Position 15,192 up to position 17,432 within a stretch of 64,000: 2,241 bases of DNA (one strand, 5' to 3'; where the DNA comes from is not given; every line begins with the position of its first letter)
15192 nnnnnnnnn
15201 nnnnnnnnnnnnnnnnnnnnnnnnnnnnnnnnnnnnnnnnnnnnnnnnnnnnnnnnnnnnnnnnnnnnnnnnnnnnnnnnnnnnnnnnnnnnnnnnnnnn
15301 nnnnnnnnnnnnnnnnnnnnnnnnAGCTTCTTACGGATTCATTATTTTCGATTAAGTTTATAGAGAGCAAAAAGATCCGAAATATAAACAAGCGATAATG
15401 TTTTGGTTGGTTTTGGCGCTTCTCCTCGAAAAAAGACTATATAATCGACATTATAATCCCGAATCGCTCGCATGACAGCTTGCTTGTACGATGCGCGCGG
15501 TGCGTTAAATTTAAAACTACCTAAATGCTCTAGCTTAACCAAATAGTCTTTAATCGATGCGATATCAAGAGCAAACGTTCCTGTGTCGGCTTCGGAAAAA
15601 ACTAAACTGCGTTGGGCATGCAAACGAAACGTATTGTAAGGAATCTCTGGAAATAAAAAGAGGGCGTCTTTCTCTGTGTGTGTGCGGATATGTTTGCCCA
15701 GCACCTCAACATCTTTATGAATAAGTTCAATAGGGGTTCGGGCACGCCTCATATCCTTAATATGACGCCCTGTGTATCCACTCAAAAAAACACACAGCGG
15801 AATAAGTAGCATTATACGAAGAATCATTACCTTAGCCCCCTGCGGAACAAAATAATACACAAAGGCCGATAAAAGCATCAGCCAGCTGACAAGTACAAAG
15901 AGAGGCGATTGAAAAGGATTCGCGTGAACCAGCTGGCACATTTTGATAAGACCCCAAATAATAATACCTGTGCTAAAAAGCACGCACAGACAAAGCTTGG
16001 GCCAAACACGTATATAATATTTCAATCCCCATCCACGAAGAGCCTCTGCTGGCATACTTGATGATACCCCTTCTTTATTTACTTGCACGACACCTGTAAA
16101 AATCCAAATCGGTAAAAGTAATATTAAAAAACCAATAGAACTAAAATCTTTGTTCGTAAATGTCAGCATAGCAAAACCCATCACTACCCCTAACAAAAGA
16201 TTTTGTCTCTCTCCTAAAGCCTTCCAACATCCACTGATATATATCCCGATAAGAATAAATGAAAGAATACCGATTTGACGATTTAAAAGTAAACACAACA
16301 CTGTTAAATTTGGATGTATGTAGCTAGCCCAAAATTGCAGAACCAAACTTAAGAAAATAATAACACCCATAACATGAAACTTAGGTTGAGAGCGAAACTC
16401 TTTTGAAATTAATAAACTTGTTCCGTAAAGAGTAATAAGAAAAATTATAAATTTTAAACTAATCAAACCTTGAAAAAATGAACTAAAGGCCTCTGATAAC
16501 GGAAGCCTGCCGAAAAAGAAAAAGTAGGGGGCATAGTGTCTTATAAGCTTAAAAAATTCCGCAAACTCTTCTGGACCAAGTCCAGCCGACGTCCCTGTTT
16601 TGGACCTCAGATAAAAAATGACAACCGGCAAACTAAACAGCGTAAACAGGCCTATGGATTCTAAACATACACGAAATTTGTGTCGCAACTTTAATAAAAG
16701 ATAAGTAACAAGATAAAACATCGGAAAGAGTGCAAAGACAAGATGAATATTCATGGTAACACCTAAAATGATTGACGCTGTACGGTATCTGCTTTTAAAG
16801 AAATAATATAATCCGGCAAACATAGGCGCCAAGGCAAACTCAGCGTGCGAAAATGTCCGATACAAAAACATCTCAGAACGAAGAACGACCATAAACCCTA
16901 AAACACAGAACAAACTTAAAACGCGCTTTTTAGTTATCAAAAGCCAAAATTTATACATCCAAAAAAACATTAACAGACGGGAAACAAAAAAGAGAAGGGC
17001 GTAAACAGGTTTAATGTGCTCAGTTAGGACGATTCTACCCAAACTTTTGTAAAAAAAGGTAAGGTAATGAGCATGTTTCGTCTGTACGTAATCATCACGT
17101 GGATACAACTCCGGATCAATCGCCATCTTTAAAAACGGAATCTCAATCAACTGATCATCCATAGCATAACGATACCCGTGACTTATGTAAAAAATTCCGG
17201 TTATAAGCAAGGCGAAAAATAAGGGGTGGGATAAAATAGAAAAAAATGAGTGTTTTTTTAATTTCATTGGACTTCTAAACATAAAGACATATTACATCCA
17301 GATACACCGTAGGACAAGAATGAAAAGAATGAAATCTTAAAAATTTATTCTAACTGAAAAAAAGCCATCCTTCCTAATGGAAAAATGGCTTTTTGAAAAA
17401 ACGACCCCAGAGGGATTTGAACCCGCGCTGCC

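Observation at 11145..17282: Arn-like cluster for a modified (aminated/methylated) sugar with a GT2 plus GT-C-like pair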

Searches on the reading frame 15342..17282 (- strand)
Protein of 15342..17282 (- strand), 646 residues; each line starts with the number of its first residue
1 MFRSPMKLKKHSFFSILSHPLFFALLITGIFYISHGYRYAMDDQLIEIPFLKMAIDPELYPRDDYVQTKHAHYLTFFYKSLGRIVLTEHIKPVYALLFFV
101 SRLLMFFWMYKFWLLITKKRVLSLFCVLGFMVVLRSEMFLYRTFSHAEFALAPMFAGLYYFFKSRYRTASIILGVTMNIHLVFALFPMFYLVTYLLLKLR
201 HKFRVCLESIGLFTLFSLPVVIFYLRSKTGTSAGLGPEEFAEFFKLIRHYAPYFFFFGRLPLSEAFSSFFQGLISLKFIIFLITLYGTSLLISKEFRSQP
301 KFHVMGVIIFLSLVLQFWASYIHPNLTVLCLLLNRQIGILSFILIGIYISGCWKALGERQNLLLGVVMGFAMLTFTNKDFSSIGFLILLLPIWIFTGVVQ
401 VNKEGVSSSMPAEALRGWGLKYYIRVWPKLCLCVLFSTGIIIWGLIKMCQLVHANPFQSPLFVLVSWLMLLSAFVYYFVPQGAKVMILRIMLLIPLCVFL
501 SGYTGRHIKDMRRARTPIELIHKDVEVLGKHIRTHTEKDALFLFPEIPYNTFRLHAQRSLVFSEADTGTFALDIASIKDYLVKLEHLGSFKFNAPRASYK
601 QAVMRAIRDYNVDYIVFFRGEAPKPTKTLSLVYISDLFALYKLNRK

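Call 3: search_protein_families(library=pfam, proteins=[window:15342-17282:-], max_evalue=0.01)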
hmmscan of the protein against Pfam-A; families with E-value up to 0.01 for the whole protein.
window:15342-17282:- (646 aa): 1 family
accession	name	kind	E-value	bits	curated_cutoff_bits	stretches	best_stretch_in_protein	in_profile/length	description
PF20604.3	DUF6798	-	3.1e-06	27.2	26.9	1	530-563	8-40/61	Domain of unknown function (DUF6798)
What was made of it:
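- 15342..17282 (-): Polytopic membrane protein of 646 aa from the DUF6798 family. It has a GT-C fold, about 15 TM helices, N-terminus in and C-terminus out, and a C-terminal alpha/beta domain of about 130 aa outside. Candidate transferase of a lipid-linked sugar to an unknown periplasmic acceptor. PF20604 at 27.2 bits (cut-off 26.9) (call 3).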

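Call 4: search_protein_families(library=ncbifam, proteins=[window:15342-17282:-], max_evalue=0.01)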
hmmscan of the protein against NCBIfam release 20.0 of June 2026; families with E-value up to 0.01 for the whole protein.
window:15342-17282:- (646 aa): 0 families

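Call 5: find_homologous_proteins(query=window:15342-17282:-, max_evalue=0.001)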
Query window:15342-17282:- (646 aa): 5 proteins with E <= 0.001 among 8000 candidates.
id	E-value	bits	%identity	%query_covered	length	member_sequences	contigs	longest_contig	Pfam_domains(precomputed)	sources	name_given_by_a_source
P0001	0.0e+0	1427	100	99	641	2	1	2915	PF20604.4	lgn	-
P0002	5.4e-63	232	29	100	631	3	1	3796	PF20604.4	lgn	-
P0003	5.0e-61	226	33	52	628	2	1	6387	PF20604.4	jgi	-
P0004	1.2e-58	218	29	97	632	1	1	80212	PF20604.4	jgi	jgi:hypothetical protein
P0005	2.1e-58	217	29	95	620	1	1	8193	PF20604.4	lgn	-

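Call 9: find_encoding_contigs(protein=P0004, flank=10000, max_places=4)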
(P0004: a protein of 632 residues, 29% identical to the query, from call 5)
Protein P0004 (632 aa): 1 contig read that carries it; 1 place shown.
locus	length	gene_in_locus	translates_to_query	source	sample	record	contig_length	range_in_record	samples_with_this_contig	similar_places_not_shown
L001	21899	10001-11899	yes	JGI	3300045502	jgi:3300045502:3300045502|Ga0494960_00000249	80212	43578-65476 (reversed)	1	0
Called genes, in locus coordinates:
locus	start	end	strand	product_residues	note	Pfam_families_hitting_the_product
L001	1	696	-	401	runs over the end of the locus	PF00365:PFK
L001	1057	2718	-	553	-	PF02463:SMC_N, PF13175:AAA_15 (weak), PF13476:AAA_23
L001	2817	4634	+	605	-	PF05090:HTTM, PF22777:VKGC_lumenal_dom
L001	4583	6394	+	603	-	PF05090:HTTM, PF22777:VKGC_lumenal_dom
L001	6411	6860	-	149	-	-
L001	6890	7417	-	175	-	-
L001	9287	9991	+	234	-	PF00535:Glycos_transf_2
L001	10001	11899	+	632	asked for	PF20604:DUF6798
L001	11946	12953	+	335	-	PF01210:NAD_Gly3P_dh_N, PF07479:NAD_Gly3P_dh_C, PF20618:GPD_NAD_C_bact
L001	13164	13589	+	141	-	PF07238:PilZ (weak)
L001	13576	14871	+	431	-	PF03447:NAD_binding_3, PF00742:Homoserine_dh, PF01842:ACT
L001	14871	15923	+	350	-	PF00291:PALP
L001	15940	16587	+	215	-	PF04127:DFP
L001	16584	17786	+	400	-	PF01676:Metalloenzyme, PF10143:PhosphMutase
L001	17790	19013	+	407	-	PF00696:AA_kinase, PF01842:ACT (weak), PF22468:ACT_9, PF13840:ACT_7, PF22468:ACT_9, PF01842:ACT (weak)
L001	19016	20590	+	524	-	PF00682:HMGL-like, PF22617:HCS_D2, PF08502:LeuA_dimer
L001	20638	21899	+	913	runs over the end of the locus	PF00133:tRNA-synt_1, PF01406:tRNA-synt_1e (faint), PF09334:tRNA-synt_1g, PF13603:tRNA-synt_1_2 (weak), PF09334:tRNA-synt_1g (weak), PF08264:Anticodon_1, PF10458:Val_tRNA-synt_C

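Call 10: find_related_loci(query=A1, collection=genome_contigs, flank=10000)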
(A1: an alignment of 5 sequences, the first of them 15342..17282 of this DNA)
Query A1 (646 aa) in genome_contigs; peptide patterns used: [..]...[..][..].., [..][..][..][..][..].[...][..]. (x = any residue, [..] = any of these).
365 stretches matched a pattern; 75 encode a relative of the query (tblastn E <= 1e-3); 75 distinct loci.
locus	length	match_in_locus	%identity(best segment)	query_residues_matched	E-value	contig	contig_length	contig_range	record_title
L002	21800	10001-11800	32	27-644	5e-89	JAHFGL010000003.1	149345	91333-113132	MAG: Candidatus Omnitrophota bacterium isolate nzgw314 NODE_156_length_149346_cov_4.797098, whole genome shotgun sequenc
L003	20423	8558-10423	32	10-644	4e-83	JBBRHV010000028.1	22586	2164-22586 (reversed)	MAG: Candidatus Omnitrophota bacterium isolate Co_metawrap_2736 Cmw_2736_k141_27672006_length_22586_cov_10.9964, whole g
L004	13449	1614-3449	31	15-646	1e-78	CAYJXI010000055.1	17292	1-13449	MAG TPA_asm: uncultured Planctomycetales bacterium isolate ERP125453_co1_481 genome assembly, contig: NODE_3341_length_1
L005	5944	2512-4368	30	10-643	2e-78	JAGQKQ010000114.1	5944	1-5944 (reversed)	MAG: Candidatus Omnitrophota bacterium isolate HKST-UBA08 NODE_114_length_5944_cov_2.642236, whole genome shotgun sequen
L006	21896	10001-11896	31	1-646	1e-77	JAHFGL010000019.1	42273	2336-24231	MAG: Candidatus Omnitrophota bacterium isolate nzgw314 NODE_937_length_42274_cov_4.473822, whole genome shotgun sequence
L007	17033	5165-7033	30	11-645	2e-76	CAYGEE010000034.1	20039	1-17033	MAG TPA_asm: uncultured Planctomycetales bacterium isolate ERP113451_co3_410 genome assembly, contig: NODE_1988_length_2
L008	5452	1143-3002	32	6-644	5e-75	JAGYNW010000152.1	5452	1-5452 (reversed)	MAG: Candidatus Omnitrophota bacterium isolate M55B153 152, whole genome shotgun sequence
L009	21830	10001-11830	31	17-646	9e-75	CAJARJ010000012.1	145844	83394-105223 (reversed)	MAG: Candidatus Omnitrophica bacterium isolate Loc090907-6m_bin-269 genome assembly, contig: bin-269:12/22, whole genome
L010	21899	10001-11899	31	2-645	6e-74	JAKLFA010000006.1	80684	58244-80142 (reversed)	MAG: Candidatus Omnitrophota bacterium isolate RA.bin146 RA.bin146_6, whole genome shotgun sequence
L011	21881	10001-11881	30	5-646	3e-72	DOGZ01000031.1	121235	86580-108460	MAG TPA_asm: Candidatus Omnitrophota bacterium isolate UBA10174 contig_18520, whole genome shotgun sequence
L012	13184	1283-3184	28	17-646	6e-70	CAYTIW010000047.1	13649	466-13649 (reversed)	MAG TPA_asm: uncultured Planctomycetales bacterium isolate binchicken_co115_236 genome assembly, contig: NODE_6929_lengt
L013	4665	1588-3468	29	3-643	6e-70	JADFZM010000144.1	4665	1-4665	MAG: Candidatus Omnitrophota bacterium isolate nHLHbin2 nHLH_bin2_NODE_144_length_4665_cov_8.108460, whole genome shotgu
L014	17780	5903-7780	31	4-645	1e-69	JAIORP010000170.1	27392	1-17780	MAG: Candidatus Omnitrophota bacterium isolate SMBSF21 20074_Bin_2_contigs_1_c_000000000194, whole genome shotgun sequen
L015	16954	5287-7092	28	31-646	5e-69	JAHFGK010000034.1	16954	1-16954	MAG: Candidatus Omnitrophota bacterium isolate nzgw313 NODE_4698_length_16955_cov_3.272662, whole genome shotgun sequenc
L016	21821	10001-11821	31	24-643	4e-69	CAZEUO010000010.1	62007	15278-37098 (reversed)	MAG TPA_asm: uncultured Planctomycetales bacterium isolate SRP178908_co1_326 genome assembly, contig: NODE_230_length_62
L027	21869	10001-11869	27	3-644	5e-62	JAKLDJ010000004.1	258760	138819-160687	MAG: Candidatus Omnitrophota bacterium isolate RA.bin107 RA.bin107_4, whole genome shotgun sequence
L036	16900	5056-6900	28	14-645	4e-57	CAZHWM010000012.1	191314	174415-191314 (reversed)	MAG TPA_asm: uncultured Planctomycetales bacterium isolate binchicken_co219_440 genome assembly, contig: k141_1615181, w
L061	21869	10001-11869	28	3-645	2e-64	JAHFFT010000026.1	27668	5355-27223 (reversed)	MAG: Candidatus Omnitrophota bacterium isolate nzgw299 NODE_1316_length_27669_cov_6.244083, whole genome shotgun sequenc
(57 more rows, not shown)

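Call 17: predict_structure(alignment_id=A1)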
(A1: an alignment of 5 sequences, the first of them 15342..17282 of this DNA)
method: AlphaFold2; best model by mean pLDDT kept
length: 646 residues; sequences in the alignment: 5
mean_pLDDT: 62.9   pTM: 0.66
mean pLDDT of the five models: 62.9, 61.6, 58.9, 58.3, 56.8
residues with pLDDT >= 90: 40; 70-90: 185; 50-70: 246; < 50: 175
segments of 3 or more residues with pLDDT < 50: 1-15, 39-45, 136-143, 229-235, 375-387, 389-423, 425-440, 449-454, 513-519, 547-577, 583-597
pLDDT, mean of each block of 10 residues (from residue 1): 35 56 81 58 52 60 50 59 67 73 88 88 78 52 60 90 93 87 83 84 86 89 62 48 56 59 71 71 82 83 86 78 64 71 81 68 61 49 44 43 34 43 47 46 50 48 67 67 56 62 56 46 57 65 50 36 36 45 43 44 59 65 74 77 72
secondary structure, 60 per line:
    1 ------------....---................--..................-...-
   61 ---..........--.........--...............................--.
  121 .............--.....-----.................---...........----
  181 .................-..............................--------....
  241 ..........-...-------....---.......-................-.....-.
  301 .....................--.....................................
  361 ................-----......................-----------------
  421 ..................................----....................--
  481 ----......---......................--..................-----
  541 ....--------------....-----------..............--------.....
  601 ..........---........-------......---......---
elements in order (helices of 4 or more, strands of 3 or more residues): H13-16 H20-35 H38-55 H64-73 H76-84 H87-117 H120-133 H136-140 H146-162 H166-176 H181-197 H199-228 H237-250 H262-265 H269-275 H277-292 H294-298 H300-321 H324-376 H382-403 H421-454 H459-478 H485-490 H494-515 H518-535 E541-544 E559-562 H574-587 H596-610 E614-618 E629-634 E638-643
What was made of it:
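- Tried and rejected: The first AF2 model, built from 5 sequences, was poor (pLDDT 62.9, call 17).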

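Call 18: find_homologous_proteins(query=A1, max_evalue=1e-10)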
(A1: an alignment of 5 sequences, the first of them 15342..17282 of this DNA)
Query A1 (5 sequences) (646 aa, profile of the alignment): 5 proteins with E <= 1e-10 among 8000 candidates.
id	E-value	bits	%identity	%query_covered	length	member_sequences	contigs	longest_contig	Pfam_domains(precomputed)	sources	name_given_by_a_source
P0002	1.9e-296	1003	29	100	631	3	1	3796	PF20604.4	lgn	-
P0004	5.9e-289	979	29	97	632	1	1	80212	PF20604.4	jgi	jgi:hypothetical protein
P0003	1.1e-285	968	33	52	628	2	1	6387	PF20604.4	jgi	-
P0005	6.1e-282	955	29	95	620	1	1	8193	PF20604.4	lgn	-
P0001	4.5e-253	860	100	99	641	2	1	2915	PF20604.4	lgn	-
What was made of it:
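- Tried and rejected: The word-indexed protein search found only 5 DUF6798 relatives, even when queried with a profile (calls 5, 18).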

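Call 19: search_protein_representatives(alignment_id=A1)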
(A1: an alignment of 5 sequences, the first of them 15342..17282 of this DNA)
Query: 5 sequences, 627 profile positions. Proteins with E-value up to 0.001 (for the whole library): 1565; up to 1e-10: 617; up to 1e-30: 80. The best 150 are listed.
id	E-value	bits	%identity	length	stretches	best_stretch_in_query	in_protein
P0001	1.4e-253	860.0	-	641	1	1-626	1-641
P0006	1.8e-244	830.0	-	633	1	4-625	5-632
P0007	4.4e-237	805.6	-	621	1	3-625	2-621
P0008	2.0e-214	730.7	-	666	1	10-625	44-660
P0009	3.1e-205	700.3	-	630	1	7-626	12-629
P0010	1.1e-204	698.5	-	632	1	8-625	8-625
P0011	1.9e-204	697.8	-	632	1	10-626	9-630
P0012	4.7e-204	696.5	-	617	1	10-626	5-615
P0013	1.5e-201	688.2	-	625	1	11-624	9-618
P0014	4.9e-199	679.9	-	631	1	13-623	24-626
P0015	1.6e-190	651.8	-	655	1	11-625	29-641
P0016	1.9e-189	648.2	-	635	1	10-624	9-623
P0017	7.4e-187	639.7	-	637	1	4-624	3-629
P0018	2.8e-184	631.1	-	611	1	10-623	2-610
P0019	1.1e-183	629.1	-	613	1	8-625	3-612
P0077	3.8e-34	135.2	-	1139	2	16-219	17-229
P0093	2.7e-29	119.2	-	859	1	17-573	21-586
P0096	8.2e-29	117.6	-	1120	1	13-622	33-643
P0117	1.8e-26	109.8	-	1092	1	16-622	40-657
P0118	2.0e-26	109.7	-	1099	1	21-569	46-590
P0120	7.5e-26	107.8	-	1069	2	16-223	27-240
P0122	9.2e-26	107.5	-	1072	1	17-569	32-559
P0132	7.6e-25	104.5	-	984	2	9-392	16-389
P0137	1.5e-24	103.4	-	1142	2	19-344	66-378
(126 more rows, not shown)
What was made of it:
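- On Pfam DUF6798 (PF20604): A profile search finds 1565 cluster representatives at E<1e-3 (call 19).
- Tried and rejected: The exhaustive representative search (call 19) was needed.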

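Call 22: search_solved_structures(query=A2, max_evalue=10)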
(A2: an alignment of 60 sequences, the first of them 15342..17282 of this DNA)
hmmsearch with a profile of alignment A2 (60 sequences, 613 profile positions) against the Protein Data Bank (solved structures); distinct sequences matched with E-value up to 10: 2.
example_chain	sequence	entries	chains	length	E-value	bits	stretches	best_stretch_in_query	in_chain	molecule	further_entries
6b85_J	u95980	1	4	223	0.1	14.4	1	322-472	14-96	TMHC4_R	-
11kc_A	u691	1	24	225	0.12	14.1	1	322-472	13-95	Designed nanoparticle O43-TM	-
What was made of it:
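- There is no sequence-level hit to any solved GT-C (call 22).
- Tried and rejected: A PDB sequence search with the family profile found only designed helical proteins at E about 0.1 (call 22).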

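Call 29: find_encoding_contigs(protein=P0001, flank=10000, max_places=5)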
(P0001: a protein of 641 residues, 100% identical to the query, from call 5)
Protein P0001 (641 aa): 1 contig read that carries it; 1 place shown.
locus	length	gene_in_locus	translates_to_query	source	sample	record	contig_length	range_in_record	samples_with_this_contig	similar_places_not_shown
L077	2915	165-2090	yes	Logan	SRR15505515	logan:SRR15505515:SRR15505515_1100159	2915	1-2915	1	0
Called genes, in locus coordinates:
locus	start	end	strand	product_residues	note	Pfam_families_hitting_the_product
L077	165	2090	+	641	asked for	PF20604:DUF6798 (weak)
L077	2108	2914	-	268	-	?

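Call 32: search_protein_families(library=pfam, alignment_id=A2, max_evalue=0.01)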
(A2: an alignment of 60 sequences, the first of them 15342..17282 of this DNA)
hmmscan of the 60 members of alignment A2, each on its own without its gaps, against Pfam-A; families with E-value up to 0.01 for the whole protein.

A. member 1, window:15342-17282:- (646 aa): 1 family
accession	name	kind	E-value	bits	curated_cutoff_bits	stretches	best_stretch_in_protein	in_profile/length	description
PF20604.3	DUF6798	-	3.1e-06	27.2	26.9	1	530-563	8-40/61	Domain of unknown function (DUF6798)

B. families by the number of members that match (of 60 scanned): 4 families
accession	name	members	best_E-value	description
PF20604.3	DUF6798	60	3e-17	Domain of unknown function (DUF6798)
PF13231.12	PMT_2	1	3.3e-06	Dolichyl-phosphate-mannose-protein mannosyltransferase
PF14264.12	Glucos_trans_II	1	1.3e-05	Glucosyl transferase GtrII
PF21197.3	PgaA_barrel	1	0.0095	PgaA membrane beta barrel domain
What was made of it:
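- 15342..17282 (-): Distant family members hit PMT_2 and Glucos_trans_II (call 32).
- On Pfam DUF6798 (PF20604): All 60 aligned relatives match, the best at 3e-17 (call 32).
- On ArnT / GT83 and PMT / GT39: Only 1 of 60 relatives touches PMT_2 (call 32).
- Sequence bridges: two distant family members hit PMT_2 (3e-6) and GtrII (1e-5) (call 32).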

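Call 36: search_protein_families(library=pfam, proteins=[L010:7679-9937:-, L010:11973-12743:+, L010:12762-13883:-, L010:13910-14941:-, L010:14943-15848:-, L010:15749-16537:-, L010:16560-18407:-, L003:5758-7950:-, L003:10541-11263:+, L003:12460-13833:-], max_evalue=0.001)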
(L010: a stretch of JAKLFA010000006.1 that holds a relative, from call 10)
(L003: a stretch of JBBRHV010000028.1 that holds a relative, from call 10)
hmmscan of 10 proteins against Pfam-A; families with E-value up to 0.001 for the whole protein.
L010:7679-9937:- (752 aa): 4 families
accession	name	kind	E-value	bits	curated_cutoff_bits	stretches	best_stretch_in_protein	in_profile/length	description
PF02683.22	DsbD_TM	-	3.4e-18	66.2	27.1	1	337-552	2-216/219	Cytochrome C biogenesis protein transmembrane domain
PF11412.14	DsbD_N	-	5e-16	59.2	25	1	67-185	3-115/119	Thiol:disulfide interchange protein DsbD, N-terminal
PF13899.12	Thioredoxin_7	-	6e-15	55.6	27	1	635-721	1-82/83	Thioredoxin-like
PF03190.21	Thioredox_DsbH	-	3.2e-10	40.6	27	1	631-694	17-79/163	Protein of unknown function, DUF255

L010:11973-12743:+ (256 aa): 3 families
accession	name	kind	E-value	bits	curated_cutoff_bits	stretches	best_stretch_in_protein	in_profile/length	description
PF00535.33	Glycos_transf_2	-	8.9e-32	110.8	23.3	1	17-183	2-167/168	Glycosyl transferase family 2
PF13641.12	Glyco_tranf_2_3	-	0.0001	22.9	27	1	16-121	4-111/230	Glycosyltransferase like family 2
PF10111.15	Glyco_tranf_2_2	-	0.00084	19.3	27.3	0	17-114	2-99/276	Glycosyltransferase like family 2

L010:12762-13883:- (373 aa): 4 families
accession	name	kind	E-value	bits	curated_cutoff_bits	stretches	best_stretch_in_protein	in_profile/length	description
PF01041.23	DegT_DnrJ_EryC1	-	1.5e-121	406.4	19.8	1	10-369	3-359/360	DegT/DnrJ/EryC1/StrS aminotransferase family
PF01212.27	Beta_elim_lyase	-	2.2e-05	24.4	27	1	33-209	34-227/288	Beta-eliminating lyase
PF00266.25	Aminotran_5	-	0.0001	21.9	21.5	1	53-312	68-333/371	Aminotransferase class-V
PF01053.26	Cys_Met_Meta_PP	-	0.00015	20.9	27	1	34-154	55-175/381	Cys/Met metabolism PLP-dependent enzyme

L010:13910-14941:- (343 aa): 6 families
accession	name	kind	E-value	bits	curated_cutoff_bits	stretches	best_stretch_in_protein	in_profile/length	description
PF16363.11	GDP_Man_Dehyd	-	8.2e-67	226.4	27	1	5-311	1-332/332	GDP-mannose 4,6 dehydratase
PF01370.27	Epimerase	-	1.7e-60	204.9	20.9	1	4-247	1-240/240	NAD dependent epimerase/dehydratase family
PF01073.25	3Beta_HSD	-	7.8e-22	78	22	1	5-246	1-248/280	3-beta hydroxysteroid dehydrogenase/isomerase family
PF02719.21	Polysacc_synt_2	-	5.1e-17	62.4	20.2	1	4-129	1-129/293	Polysaccharide biosynthesis protein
PF04321.23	RmlD_sub_bind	-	4.4e-10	39.5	27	1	3-313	2-283/287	RmlD substrate binding domain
PF07993.18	NAD_binding_4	-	7.4e-09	35.6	20.1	1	6-179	1-204/258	Male sterility protein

L010:14943-15848:- (301 aa): 5 families
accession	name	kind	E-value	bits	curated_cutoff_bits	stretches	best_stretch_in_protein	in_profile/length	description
PF13847.12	Methyltransf_31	-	2e-10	41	27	1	80-196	4-112/145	Methyltransferase domain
PF13649.12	Methyltransf_25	-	2.7e-08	34.8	27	1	83-187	1-95/97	Methyltransferase domain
PF08242.18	Methyltransf_12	-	5.2e-06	27.5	30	1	84-187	1-94/98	Methyltransferase domain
PF13489.12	Methyltransf_23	-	1.7e-05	25.1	27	1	71-194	14-118/164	Methyltransferase domain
PF08241.18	Methyltransf_11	-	0.00014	22.8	21.2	1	84-190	1-92/95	Methyltransferase domain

L010:15749-16537:- (262 aa): 3 families
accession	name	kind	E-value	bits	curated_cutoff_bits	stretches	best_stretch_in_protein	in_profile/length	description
PF00535.33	Glycos_transf_2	-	2.3e-31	109.4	23.3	1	15-177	1-167/168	Glycosyl transferase family 2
PF13641.12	Glyco_tranf_2_3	-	3.3e-07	31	27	1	12-204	1-207/230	Glycosyltransferase like family 2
PF10111.15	Glyco_tranf_2_2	-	2.1e-05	24.6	27.3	1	15-106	1-92/276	Glycosyltransferase like family 2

L010:16560-18407:- (615 aa): 0 families

L003:5758-7950:- (730 aa): 4 families
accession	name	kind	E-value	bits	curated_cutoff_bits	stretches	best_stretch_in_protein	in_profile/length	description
PF02683.22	DsbD_TM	-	2.5e-23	83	27.1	1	325-535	4-215/219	Cytochrome C biogenesis protein transmembrane domain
PF11412.14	DsbD_N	-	6.6e-17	62.1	25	1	61-172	10-115/119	Thiol:disulfide interchange protein DsbD, N-terminal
PF13899.12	Thioredoxin_7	-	4.4e-15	56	27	1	621-700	8-82/83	Thioredoxin-like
PF03190.21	Thioredox_DsbH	-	0.00025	21.5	27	1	614-673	21-79/163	Protein of unknown function, DUF255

L003:10541-11263:+ (240 aa): 2 families
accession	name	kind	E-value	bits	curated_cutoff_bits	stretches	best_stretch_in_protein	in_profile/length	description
PF00535.33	Glycos_transf_2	-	1.3e-31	110.2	23.3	1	5-171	2-167/168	Glycosyl transferase family 2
PF13641.12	Glyco_tranf_2_3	-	5.5e-05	23.7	27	1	4-199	4-202/230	Glycosyltransferase like family 2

L003:12460-13833:- (457 aa): 3 families
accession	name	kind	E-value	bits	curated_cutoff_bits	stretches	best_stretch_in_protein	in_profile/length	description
PF04055.27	Radical_SAM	-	1.1e-21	78.2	29.5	1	191-357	1-166/166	Radical SAM superfamily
PF02310.24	B12-binding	-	9.6e-16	58.2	32.1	1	17-122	13-120/121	B12 binding domain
PF19864.5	Radical_SAM_N2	-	0.00072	19.5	29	0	86-129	86-128/151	Radical SAM proteins, N-terminal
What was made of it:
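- L010 and L003 show DUF6798 next to GT2, DegT, a dehydratase and a methyltransferase (call 36).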
